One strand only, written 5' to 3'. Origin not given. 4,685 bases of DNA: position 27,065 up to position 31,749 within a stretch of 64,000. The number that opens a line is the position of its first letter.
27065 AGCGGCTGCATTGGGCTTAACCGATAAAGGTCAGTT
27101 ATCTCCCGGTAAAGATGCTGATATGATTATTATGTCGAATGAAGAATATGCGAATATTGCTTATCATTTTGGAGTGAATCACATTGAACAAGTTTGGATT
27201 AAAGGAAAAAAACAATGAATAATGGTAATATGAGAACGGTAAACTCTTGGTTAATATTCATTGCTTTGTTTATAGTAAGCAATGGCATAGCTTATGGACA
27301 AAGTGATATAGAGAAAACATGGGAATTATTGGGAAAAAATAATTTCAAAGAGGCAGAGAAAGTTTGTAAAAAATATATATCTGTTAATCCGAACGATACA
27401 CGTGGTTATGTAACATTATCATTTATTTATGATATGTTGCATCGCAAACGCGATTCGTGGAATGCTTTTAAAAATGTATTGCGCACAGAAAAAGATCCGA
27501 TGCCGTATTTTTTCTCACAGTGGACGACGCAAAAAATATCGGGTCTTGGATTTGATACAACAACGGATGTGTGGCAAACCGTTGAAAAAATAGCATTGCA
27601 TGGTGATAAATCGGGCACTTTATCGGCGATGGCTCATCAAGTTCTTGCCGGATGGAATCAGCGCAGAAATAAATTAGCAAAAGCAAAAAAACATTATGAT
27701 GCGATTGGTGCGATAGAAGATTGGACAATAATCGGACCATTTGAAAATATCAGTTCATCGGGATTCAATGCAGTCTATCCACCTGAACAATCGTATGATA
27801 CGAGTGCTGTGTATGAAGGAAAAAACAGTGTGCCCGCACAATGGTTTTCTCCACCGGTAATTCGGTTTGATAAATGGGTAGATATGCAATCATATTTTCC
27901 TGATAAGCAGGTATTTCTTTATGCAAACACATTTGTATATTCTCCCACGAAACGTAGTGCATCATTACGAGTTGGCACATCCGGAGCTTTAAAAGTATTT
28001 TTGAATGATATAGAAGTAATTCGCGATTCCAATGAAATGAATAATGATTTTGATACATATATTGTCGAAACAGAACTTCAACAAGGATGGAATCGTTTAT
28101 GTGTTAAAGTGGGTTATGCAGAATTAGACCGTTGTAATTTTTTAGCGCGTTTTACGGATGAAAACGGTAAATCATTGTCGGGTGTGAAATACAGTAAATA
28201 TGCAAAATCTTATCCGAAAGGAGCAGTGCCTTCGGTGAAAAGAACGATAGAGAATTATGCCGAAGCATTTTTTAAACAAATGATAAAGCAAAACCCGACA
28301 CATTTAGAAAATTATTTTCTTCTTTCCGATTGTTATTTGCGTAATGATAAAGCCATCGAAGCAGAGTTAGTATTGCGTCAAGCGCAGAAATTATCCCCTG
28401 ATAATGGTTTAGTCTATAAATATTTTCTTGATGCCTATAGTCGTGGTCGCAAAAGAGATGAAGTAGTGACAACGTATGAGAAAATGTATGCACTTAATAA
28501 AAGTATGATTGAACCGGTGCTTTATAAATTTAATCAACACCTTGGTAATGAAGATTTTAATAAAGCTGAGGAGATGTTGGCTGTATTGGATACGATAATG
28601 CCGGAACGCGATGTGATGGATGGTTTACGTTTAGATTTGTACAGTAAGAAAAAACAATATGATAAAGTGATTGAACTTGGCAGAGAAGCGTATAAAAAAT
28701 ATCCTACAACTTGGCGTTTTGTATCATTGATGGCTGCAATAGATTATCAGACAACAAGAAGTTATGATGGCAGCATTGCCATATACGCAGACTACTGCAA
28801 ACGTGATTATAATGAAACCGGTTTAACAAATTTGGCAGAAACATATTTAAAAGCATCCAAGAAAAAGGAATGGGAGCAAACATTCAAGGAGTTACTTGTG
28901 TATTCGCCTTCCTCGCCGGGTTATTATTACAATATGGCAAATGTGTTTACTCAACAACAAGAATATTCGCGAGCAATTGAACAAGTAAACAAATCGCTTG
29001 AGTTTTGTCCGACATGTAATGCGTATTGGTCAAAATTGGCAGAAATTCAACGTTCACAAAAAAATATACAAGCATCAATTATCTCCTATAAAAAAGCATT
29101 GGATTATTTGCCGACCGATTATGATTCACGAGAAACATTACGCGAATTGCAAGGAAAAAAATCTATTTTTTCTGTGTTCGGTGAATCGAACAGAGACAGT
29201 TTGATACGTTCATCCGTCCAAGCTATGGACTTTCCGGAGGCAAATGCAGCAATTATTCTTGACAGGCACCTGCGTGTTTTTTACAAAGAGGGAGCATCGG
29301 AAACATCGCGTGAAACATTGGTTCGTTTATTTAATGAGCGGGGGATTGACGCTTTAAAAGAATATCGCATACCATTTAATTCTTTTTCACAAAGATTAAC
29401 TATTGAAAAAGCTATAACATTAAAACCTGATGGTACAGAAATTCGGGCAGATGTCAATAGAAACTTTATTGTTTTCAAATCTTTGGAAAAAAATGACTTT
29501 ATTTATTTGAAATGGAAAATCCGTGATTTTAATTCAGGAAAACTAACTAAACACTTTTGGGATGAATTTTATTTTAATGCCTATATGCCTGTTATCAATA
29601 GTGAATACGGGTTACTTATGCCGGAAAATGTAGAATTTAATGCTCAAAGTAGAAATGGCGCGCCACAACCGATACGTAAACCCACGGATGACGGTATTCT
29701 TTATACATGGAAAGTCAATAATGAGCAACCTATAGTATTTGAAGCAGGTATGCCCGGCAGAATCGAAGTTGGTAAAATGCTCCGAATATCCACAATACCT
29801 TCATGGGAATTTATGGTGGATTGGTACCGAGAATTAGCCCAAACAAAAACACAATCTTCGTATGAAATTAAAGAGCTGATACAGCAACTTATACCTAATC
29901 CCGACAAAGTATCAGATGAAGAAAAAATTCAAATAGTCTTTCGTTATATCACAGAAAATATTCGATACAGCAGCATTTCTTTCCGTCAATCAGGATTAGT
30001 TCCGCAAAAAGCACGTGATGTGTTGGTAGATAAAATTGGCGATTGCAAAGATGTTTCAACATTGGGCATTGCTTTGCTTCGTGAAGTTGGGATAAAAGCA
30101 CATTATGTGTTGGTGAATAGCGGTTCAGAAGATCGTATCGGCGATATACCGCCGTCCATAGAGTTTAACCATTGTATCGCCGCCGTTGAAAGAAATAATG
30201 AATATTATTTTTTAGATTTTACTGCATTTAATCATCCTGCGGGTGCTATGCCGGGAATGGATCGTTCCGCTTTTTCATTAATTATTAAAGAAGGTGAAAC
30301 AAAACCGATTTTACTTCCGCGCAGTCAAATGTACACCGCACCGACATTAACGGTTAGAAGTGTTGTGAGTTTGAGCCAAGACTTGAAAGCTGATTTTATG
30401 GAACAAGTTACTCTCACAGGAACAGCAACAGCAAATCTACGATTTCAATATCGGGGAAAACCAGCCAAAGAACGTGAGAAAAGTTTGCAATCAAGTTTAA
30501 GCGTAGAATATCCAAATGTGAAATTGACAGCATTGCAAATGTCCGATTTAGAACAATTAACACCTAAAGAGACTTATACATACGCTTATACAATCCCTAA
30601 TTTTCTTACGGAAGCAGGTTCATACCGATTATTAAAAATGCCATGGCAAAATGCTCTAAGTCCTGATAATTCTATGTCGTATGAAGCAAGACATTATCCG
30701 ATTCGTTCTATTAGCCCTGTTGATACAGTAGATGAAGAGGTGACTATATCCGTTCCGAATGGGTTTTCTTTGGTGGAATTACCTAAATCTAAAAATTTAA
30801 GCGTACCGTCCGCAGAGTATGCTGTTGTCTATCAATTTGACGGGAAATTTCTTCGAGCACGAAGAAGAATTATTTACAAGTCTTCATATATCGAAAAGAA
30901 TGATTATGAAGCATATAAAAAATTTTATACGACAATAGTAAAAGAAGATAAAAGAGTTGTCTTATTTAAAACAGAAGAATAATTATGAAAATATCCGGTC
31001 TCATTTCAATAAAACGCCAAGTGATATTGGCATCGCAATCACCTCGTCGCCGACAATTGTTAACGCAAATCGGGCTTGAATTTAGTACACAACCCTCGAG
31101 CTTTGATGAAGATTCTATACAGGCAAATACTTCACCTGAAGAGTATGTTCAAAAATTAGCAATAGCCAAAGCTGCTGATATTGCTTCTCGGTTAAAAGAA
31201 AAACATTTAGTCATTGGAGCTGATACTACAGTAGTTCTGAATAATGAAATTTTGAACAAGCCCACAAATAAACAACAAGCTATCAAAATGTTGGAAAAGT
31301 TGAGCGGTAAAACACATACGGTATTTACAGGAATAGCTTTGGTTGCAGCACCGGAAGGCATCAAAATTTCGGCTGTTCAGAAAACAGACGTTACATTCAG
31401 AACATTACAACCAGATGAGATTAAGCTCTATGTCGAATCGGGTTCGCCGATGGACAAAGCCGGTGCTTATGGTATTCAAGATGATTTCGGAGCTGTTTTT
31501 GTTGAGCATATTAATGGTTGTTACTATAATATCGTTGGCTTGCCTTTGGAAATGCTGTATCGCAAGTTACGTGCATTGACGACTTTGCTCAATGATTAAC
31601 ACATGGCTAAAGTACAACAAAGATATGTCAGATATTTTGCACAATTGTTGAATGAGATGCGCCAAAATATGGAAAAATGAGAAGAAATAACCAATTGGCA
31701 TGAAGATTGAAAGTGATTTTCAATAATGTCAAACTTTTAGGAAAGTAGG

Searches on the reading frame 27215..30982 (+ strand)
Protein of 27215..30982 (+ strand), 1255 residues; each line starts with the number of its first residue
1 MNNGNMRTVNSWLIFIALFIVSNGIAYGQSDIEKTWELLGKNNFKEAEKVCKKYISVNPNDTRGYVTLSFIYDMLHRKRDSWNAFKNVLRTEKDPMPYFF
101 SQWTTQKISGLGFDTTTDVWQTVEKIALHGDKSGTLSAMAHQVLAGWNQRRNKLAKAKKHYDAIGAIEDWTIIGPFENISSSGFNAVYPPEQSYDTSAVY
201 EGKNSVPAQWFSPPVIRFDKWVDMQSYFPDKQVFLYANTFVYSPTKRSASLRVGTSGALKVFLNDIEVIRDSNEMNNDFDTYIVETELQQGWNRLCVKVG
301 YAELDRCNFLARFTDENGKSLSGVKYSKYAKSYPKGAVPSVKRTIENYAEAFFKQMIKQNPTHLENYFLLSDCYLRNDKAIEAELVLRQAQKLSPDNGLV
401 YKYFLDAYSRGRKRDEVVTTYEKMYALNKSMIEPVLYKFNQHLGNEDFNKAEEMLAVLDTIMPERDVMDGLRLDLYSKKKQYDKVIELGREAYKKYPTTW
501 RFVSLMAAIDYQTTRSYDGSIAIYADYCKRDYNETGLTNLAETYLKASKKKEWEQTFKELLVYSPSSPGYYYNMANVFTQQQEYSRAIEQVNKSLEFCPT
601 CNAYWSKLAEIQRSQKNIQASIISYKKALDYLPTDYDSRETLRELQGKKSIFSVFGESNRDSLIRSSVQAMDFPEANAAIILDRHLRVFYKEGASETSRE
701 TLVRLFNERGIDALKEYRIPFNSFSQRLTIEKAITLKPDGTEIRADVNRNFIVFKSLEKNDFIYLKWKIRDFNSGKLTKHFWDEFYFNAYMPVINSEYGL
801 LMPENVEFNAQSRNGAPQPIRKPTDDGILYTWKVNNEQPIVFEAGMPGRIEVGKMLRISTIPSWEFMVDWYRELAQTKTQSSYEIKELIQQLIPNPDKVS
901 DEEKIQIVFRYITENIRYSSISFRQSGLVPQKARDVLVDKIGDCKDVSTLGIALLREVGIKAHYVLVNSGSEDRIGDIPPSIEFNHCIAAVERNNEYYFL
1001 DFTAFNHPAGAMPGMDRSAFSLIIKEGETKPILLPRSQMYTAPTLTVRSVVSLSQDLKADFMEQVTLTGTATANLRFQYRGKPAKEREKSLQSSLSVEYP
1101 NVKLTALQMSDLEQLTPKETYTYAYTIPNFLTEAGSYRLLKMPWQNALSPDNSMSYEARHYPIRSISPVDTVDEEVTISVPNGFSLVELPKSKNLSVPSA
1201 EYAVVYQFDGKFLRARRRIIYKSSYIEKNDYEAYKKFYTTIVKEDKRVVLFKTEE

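Call 6: search_protein_families(library=pfam, proteins=[window:27215-30982:+], max_evalue=0.01)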
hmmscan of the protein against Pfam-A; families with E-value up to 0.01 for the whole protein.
window:27215-30982:+ (1255 aa): 16 families
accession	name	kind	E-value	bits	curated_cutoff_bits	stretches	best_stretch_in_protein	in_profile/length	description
PF12969.12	DUF3857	-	7.3e-17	62.4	24.6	1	693-840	3-169/170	Domain of Unknown Function with PDB structure (DUF3857)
PF07719.23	TPR_2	-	5.2e-14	51.6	27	0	570-600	3-33/34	Tetratricopeptide repeat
PF14559.12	TPR_19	-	9.8e-12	45.5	25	1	349-397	10-58/68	Tetratricopeptide repeat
PF13428.12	TPR_14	-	2.5e-11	43.5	23.5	0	570-611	3-44/44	Tetratricopeptide repeat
PF13181.12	TPR_8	-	1.2e-10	41.1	25.7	0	365-397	2-34/34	Tetratricopeptide repeat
PF13431.12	TPR_17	-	1.6e-10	40.9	24.4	0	352-384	1-33/34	Tetratricopeptide repeat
PF01841.26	Transglut_core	-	4.5e-10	40.2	23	1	900-973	13-83/108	Transglutaminase-like superfamily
PF04473.18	DUF553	-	7.6e-09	35.6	20.5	1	887-1003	5-114/140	Transglutaminase-like domain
PF00515.34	TPR_1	-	3.3e-07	30.3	27.8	1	571-601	4-34/34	Tetratricopeptide repeat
PF13432.12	TPR_16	-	5.9e-05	23.9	32.7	0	572-630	1-59/65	Tetratricopeptide repeat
PF13414.12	TPR_11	-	0.00058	19.9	26.8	0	576-611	2-37/42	TPR repeat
PF13176.12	TPR_7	-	0.0006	20.1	27.9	0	572-589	3-20/36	Tetratricopeptide repeat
PF13424.12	TPR_12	-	0.00061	20.4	30.1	0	570-597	47-74/77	Tetratricopeptide repeat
PF12895.13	ANAPC3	-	0.0012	19.5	27.2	0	349-394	8-52/82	Anaphase-promoting complex, cyclosome, subunit 3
PF23914.1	TPR_CcmH_CycH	-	0.0017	18.7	42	0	599-637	47-85/158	Cytochrome c-type biogenesis protein H TPR domain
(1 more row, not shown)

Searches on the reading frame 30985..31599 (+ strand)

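Call 6: search_protein_families(library=pfam, proteins=[window:30985-31599:+], max_evalue=0.01)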
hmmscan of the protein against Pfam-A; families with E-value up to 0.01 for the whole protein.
window:30985-31599:+ (204 aa): 1 family
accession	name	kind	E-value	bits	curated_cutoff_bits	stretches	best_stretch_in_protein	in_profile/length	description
PF02545.19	Maf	-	1.4e-66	224.1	27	1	12-197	1-186/187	Maf-like protein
